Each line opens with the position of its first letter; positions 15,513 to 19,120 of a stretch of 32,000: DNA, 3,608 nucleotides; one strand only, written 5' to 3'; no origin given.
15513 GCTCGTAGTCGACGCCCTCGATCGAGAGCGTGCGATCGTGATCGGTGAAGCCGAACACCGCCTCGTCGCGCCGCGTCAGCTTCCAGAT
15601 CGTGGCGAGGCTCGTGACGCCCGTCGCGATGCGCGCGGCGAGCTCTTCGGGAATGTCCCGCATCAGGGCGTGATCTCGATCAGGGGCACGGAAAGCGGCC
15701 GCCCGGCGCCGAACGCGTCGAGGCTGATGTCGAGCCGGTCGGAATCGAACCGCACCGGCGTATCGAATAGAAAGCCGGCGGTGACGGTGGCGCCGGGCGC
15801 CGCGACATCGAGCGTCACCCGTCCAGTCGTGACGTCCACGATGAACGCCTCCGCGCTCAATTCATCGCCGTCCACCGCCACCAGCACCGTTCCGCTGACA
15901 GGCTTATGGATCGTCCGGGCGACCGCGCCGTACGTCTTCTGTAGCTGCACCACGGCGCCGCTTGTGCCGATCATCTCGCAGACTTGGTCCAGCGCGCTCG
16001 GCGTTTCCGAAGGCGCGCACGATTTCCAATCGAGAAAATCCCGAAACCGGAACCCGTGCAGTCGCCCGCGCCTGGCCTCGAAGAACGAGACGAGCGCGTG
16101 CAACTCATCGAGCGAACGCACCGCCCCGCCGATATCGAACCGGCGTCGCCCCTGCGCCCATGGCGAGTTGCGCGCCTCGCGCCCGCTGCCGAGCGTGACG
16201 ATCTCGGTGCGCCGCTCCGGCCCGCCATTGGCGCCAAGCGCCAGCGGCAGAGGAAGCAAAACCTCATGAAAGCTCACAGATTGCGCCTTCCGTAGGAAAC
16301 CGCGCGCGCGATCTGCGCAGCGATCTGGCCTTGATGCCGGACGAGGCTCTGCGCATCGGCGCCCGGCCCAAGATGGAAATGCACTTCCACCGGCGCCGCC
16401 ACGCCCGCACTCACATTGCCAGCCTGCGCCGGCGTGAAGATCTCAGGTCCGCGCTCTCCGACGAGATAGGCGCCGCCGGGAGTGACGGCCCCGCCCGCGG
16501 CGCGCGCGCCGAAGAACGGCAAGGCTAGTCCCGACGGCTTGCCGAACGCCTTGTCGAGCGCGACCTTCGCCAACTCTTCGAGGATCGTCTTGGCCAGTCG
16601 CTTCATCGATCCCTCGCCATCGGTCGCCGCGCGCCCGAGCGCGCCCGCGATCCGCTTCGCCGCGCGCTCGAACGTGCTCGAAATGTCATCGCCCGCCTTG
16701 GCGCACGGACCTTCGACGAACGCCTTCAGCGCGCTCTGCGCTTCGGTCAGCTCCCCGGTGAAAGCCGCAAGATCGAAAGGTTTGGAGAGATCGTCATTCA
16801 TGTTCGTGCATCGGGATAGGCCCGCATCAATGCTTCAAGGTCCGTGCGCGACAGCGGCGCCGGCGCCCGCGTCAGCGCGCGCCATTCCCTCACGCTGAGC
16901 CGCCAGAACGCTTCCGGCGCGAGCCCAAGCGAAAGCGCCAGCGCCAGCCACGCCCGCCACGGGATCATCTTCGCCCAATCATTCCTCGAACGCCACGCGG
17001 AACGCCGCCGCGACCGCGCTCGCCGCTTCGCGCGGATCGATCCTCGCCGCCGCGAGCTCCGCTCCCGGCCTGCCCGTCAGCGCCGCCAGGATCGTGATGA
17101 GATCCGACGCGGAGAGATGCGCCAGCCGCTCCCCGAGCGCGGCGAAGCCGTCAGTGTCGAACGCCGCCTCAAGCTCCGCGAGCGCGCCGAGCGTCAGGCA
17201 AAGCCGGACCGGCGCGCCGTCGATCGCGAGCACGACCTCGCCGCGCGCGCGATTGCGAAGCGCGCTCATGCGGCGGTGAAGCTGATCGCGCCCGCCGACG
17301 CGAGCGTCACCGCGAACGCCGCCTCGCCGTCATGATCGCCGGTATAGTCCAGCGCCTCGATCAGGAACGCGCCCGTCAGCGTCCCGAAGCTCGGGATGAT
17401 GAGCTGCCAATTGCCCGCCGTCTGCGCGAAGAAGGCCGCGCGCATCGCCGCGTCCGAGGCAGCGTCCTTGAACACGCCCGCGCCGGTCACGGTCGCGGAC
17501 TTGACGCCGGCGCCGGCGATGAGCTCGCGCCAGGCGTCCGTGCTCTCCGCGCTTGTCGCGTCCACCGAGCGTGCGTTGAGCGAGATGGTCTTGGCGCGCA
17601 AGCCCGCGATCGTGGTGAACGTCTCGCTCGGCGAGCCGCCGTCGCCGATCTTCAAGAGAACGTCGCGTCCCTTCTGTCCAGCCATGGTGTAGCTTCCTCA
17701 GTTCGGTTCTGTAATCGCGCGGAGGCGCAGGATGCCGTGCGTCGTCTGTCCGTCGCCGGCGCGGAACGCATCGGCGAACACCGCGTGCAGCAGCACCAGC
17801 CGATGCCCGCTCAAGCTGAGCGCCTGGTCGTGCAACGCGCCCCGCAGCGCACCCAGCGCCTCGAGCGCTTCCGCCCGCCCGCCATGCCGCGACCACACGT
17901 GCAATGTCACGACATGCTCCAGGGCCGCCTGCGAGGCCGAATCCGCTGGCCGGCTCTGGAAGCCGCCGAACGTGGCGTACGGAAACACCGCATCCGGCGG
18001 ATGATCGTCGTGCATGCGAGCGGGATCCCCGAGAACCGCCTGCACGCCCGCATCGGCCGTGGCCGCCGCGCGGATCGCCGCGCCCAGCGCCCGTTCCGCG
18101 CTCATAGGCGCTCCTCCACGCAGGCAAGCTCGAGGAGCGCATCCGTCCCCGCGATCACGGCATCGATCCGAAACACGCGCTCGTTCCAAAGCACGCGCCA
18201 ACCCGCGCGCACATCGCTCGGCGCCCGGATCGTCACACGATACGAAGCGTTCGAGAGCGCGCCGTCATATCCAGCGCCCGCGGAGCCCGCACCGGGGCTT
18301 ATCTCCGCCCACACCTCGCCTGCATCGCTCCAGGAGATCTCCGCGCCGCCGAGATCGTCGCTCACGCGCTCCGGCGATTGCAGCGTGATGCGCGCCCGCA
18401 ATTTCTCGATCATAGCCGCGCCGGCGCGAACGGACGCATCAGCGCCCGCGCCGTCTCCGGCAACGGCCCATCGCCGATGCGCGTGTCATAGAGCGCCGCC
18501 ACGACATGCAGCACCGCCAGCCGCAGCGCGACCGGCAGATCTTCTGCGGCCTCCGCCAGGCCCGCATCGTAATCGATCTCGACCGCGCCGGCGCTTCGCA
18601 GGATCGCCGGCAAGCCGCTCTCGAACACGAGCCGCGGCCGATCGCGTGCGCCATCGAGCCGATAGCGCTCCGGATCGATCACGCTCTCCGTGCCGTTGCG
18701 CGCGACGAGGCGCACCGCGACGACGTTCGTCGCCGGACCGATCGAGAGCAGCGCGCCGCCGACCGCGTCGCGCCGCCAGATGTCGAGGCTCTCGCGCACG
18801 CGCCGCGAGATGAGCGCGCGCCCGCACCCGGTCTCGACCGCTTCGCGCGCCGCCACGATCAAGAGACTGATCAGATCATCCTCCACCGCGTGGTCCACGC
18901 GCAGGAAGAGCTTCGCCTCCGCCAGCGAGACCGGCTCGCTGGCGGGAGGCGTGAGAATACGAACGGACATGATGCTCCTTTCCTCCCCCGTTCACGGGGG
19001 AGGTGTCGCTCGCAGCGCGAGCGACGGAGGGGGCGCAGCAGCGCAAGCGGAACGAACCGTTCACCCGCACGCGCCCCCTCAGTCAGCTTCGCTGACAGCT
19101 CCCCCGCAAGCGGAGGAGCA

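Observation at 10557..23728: Complete, apparently intact RcGTA-type gene transfer agent cluster (17 genes in 13.2 kb)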

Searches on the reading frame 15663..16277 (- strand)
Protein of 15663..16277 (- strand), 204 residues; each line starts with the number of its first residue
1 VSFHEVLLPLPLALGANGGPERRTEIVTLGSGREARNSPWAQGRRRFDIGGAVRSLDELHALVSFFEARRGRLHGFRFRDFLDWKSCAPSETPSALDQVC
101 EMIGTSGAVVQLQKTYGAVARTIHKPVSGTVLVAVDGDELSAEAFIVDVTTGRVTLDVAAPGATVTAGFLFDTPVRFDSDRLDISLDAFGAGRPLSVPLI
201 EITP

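Call 6: search_protein_families(library=pfam, proteins=[window:15663-16277:-], max_evalue=0.01)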
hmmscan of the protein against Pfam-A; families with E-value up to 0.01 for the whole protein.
window:15663-16277:- (204 aa): 1 family
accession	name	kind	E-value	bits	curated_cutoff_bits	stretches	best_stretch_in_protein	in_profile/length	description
PF09343.15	DUF2460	-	4e-69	232.6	30.4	1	4-202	1-204/205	Conserved hypothetical protein 2217 (DUF2460)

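Call 8: search_protein_families(library=ncbifam, proteins=[window:15663-16277:-], max_evalue=0.01)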
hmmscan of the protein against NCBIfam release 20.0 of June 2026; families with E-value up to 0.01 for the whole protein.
window:15663-16277:- (204 aa): 1 family
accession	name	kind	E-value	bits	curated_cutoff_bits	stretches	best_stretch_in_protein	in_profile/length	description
TIGR02217.1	chp_TIGR02217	subfamily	6.2e-67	225.2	136.65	1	2-203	1-209/210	phage distal tail protein, Rcc01695 family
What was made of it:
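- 15663..16277 (-): g12: distal tail protein. TIGR02217 scores 225 bits against a cutoff of 137 (call 8).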

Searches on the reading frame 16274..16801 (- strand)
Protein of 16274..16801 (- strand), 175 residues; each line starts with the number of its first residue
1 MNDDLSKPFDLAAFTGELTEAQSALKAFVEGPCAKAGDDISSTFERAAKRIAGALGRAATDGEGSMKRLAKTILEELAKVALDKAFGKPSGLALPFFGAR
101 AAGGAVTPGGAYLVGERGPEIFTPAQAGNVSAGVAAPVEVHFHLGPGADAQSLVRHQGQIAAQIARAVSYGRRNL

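Call 6: search_protein_families(library=pfam, proteins=[window:16274-16801:-], max_evalue=0.01)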
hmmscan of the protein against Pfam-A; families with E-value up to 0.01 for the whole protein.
window:16274-16801:- (175 aa): 1 family
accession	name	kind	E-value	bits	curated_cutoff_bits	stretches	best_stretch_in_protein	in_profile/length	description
PF09718.15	Tape_meas_lam_C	-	1.5e-05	25.4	23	1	21-85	7-70/76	Lambda phage tail tape-measure protein (Tape_meas_lam_C)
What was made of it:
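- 16274..16801 (-): g11: short tape measure protein (175 aa, against a 220-position RcGTA model). Tape_meas_lam_C matches at 1.5e-5 (call 6).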

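Call 8: search_protein_families(library=ncbifam, proteins=[window:16274-16801:-], max_evalue=0.01)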
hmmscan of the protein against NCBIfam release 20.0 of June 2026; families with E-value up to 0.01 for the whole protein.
window:16274-16801:- (175 aa): 2 families
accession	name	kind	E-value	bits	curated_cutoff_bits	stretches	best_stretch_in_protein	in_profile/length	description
NF058675.1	RcGTA_tape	equivalog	9.7e-07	28.7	220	1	73-174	112-219/220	RcGTA-type gene transfer agent tail tape measure protein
TIGR01541.1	tape_meas_lam_C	equivalog_domain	5e-05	22.6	104.75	1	22-113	153-243/332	phage tail tape measure protein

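Call 27: search_protein_families(library=phrogs, proteins=[window:16274-16801:-], max_evalue=0.01)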
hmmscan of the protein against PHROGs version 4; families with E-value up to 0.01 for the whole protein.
window:16274-16801:- (175 aa): 8 families
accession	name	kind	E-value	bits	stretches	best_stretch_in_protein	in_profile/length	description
phrog_30701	-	unknown function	2.4e-12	48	1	15-169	18-183/188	-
phrog_10574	-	tail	2.2e-06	27.7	1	45-167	485-610/640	tail length tape measure protein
phrog_1538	-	tail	2.5e-06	27.5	1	96-130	705-746/811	tail length tape measure protein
phrog_33680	-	unknown function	6.9e-05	22.1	1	96-143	628-676/726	-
phrog_3779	-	tail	8.7e-05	21.7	1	97-129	1132-1164/1225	tail length tape measure protein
phrog_8892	-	tail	0.0044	16.7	1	74-135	613-675/752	tail length tape measure protein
phrog_1107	-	tail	0.0074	15.2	1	54-123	1108-1160/1252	tail length tape measure protein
phrog_24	-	tail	0.0076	15.4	1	21-112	839-944/1151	tail length tape measure protein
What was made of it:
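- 16274..16801 (-): NF058675 RcGTA_tape scores only 28.7 bits against a cutoff of 220 (call 8). phrog_30701 matches at 2e-12 (call 27).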

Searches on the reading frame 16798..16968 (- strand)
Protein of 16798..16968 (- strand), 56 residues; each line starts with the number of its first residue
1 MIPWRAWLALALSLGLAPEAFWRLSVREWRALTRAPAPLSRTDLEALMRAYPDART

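Call 6: search_protein_families(library=pfam, proteins=[window:16798-16968:-], max_evalue=0.01)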
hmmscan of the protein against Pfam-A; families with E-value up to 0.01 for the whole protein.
window:16798-16968:- (56 aa): 1 family
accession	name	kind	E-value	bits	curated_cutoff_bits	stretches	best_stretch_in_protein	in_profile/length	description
PF09550.16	Phage_TAC_6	-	2.4e-14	53.9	23.4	1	2-53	1-57/58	Phage tail assembly chaperone protein, TAC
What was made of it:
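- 16798..16968 (-): g10.1: second tail assembly chaperone (rcc01693 family). PF09550 matches at 2e-14 (call 6).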

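Call 8: search_protein_families(library=ncbifam, proteins=[window:16798-16968:-], max_evalue=0.01)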
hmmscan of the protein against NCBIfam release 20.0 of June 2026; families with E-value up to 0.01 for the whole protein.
window:16798-16968:- (56 aa): 1 family
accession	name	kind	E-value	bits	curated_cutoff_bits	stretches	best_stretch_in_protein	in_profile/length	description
TIGR02216.1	phage_TIGR02216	hypoth_equivalog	1.9e-10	40.8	56.1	1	3-53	3-57/58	rcc01693 family protein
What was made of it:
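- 16798..16968 (-): TIGR02216 matches at 2e-10, below its cutoff (call 8).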

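Call 27: search_protein_families(library=phrogs, proteins=[window:16798-16968:-], max_evalue=0.01)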
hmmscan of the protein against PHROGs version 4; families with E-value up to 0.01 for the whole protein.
window:16798-16968:- (56 aa): 0 families

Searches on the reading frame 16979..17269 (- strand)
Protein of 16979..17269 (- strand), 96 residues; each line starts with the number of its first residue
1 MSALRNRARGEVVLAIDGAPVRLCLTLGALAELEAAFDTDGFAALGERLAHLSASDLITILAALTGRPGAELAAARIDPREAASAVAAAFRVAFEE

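Call 6: search_protein_families(library=pfam, proteins=[window:16979-17269:-], max_evalue=0.01)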
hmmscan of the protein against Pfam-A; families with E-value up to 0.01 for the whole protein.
window:16979-17269:- (96 aa): 1 family
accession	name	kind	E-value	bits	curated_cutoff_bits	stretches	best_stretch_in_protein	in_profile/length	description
PF11836.14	Phage_TAC_11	-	4.6e-12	46.3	27.8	1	9-93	1-86/96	Phage tail tube protein, GTA-gp10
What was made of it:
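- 16979..17269 (-): g10: tail assembly chaperone (GTA-gp10 family). PF11836 matches at 5e-12 (call 6).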

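Call 8: search_protein_families(library=ncbifam, proteins=[window:16979-17269:-], max_evalue=0.01)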
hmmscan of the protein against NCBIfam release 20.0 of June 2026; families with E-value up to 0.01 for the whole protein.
window:16979-17269:- (96 aa): 0 families

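Call 27: search_protein_families(library=phrogs, proteins=[window:16979-17269:-], max_evalue=0.01)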
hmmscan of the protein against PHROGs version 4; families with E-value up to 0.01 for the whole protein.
window:16979-17269:- (96 aa): 2 families
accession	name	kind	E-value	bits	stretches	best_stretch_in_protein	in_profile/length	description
phrog_2115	-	tail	0.00055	21.3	1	7-64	3-60/125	tail protein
phrog_13724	-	unknown function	0.0024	19.1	1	4-77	3-79/133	-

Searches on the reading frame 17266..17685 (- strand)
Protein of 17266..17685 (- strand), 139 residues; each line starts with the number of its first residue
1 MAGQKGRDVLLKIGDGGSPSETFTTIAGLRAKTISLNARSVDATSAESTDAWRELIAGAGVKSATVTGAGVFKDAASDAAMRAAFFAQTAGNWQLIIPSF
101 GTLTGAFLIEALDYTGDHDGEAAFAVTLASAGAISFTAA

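Call 6: search_protein_families(library=pfam, proteins=[window:17266-17685:-], max_evalue=0.01)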
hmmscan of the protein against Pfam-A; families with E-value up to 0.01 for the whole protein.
window:17266-17685:- (139 aa): 1 family
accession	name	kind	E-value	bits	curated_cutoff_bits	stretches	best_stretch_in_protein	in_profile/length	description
PF06199.17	Phage_tail_2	-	5.8e-43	146.5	23.8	1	4-136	2-132/132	Phage tail tube protein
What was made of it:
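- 17266..17685 (-): g9: tail tube protein. Phage_tail_2 matches at 6e-43 (call 6).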

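Call 8: search_protein_families(library=ncbifam, proteins=[window:17266-17685:-], max_evalue=0.01)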
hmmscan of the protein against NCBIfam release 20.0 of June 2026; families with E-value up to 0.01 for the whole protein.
window:17266-17685:- (139 aa): 1 family
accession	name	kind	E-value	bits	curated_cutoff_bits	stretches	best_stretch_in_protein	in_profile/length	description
TIGR02126.1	phgtail_TP901_1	equivalog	4.4e-28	98.2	37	1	2-132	2-135/135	phage major tail protein, TP901-1 family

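Call 28: list_cluster_members(proteins=[window:17266-17685:-, window:18102-18413:-, window:14794-15663:-, window:28267-29841:-, window:14360-14797:-])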
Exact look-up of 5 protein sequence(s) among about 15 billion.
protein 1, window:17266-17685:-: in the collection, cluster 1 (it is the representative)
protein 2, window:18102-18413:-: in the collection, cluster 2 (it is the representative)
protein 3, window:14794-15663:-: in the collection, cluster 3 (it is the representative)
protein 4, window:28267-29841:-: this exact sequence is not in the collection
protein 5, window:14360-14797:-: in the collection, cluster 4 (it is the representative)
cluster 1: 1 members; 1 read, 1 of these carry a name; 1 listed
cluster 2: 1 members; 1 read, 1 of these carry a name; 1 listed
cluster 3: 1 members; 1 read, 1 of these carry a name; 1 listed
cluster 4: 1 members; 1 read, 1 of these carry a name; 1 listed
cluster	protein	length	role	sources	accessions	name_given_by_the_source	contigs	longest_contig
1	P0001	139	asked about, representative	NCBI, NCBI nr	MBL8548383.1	MAG: phage major tail protein, TP901-1 family [Hyphomonadaceae bacterium] | phage major tail protein, TP901-1 family [Hyphomonadaceae bacterium]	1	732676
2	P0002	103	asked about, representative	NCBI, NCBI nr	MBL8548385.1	MAG: phage head closure protein [Hyphomonadaceae bacterium] | phage head closure protein [Hyphomonadaceae bacterium]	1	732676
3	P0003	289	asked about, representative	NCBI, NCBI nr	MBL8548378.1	MAG: DUF2163 domain-containing protein [Hyphomonadaceae bacterium] | DUF2163 domain-containing protein [Hyphomonadaceae bacterium]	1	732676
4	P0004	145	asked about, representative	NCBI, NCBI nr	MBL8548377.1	MAG: C40 family peptidase [Hyphomonadaceae bacterium] | C40 family peptidase [Hyphomonadaceae bacterium]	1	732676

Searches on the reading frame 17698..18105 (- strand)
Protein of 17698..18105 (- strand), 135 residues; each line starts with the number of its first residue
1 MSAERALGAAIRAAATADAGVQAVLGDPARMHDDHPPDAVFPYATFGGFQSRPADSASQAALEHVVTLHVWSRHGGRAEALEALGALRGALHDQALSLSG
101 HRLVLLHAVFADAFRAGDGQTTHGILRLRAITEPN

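Call 5: search_protein_families(library=pfam, proteins=[window:17698-18105:-], max_evalue=0.01)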
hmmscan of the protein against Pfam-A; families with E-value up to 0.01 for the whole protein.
window:17698-18105:- (135 aa): 1 family
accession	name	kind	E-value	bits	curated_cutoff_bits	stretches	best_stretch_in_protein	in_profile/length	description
PF11367.14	Tail_completion_gp17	-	9.7e-33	113.4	24.5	1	9-133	1-124/124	Tail completion protein gp17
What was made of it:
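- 17698..18105 (-): g8: tail terminator (tail completion) protein. Tail_completion_gp17 matches at 1e-32 (call 5).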

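Call 7: search_protein_families(library=ncbifam, proteins=[window:17698-18105:-], max_evalue=0.01)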
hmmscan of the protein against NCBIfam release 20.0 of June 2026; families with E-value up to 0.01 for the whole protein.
window:17698-18105:- (135 aa): 0 families

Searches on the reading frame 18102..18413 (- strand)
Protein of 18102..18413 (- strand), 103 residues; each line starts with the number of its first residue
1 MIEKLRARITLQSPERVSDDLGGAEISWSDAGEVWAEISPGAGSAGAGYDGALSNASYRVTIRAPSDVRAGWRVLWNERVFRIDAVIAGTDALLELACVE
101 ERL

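Call 5: search_protein_families(library=pfam, proteins=[window:18102-18413:-], max_evalue=0.01)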
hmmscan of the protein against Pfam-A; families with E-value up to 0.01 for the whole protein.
window:18102-18413:- (103 aa): 1 family
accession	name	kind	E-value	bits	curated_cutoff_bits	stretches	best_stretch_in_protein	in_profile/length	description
PF05521.18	Phage_HCP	-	5.2e-20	72.5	25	1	3-100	4-105/106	Phage head completion protein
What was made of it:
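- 18102..18413 (-): g7: head completion (stopper) protein. Phage_HCP matches at 5e-20 (call 5).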

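Call 7: search_protein_families(library=ncbifam, proteins=[window:18102-18413:-], max_evalue=0.01)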
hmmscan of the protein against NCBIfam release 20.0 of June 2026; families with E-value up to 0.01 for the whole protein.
window:18102-18413:- (103 aa): 1 family
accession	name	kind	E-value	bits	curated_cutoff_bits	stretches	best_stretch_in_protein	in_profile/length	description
TIGR01563.1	gp16_SPP1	equivalog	3e-07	30.5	20.6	1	4-100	1-100/101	phage head closure protein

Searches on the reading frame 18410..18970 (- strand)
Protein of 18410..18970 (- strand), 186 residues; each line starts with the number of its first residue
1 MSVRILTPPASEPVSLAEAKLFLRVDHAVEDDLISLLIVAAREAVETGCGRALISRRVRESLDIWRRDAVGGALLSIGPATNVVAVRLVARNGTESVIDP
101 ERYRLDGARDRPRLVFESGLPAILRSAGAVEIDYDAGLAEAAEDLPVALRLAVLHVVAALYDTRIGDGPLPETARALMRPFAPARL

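Call 5: search_protein_families(library=pfam, proteins=[window:18410-18970:-], max_evalue=0.01)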
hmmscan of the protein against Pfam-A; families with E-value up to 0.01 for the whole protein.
window:18410-18970:- (186 aa): 1 family
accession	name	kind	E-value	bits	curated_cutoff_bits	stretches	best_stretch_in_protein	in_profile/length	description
PF05135.19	Phage_connect_1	-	1.8e-09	38.3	21.2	1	15-57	3-42/101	Phage gp6-like head-tail connector protein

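Call 7: search_protein_families(library=ncbifam, proteins=[window:18410-18970:-], max_evalue=0.01)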
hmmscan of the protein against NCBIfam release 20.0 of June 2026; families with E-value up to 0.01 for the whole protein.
window:18410-18970:- (186 aa): 2 families
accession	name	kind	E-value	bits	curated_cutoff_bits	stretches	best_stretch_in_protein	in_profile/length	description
TIGR02215.1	phage_chp_gp8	equivalog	1.3e-38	132.6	39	1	1-181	1-183/188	head-tail connector protein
TIGR01560.2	put_DNA_pack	equivalog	2.9e-11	43.3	24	1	16-53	1-38/89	head-tail connector protein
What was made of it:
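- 18410..18970 (-): g6: head-tail adaptor. TIGR02215 matches at 1e-38 (call 7).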
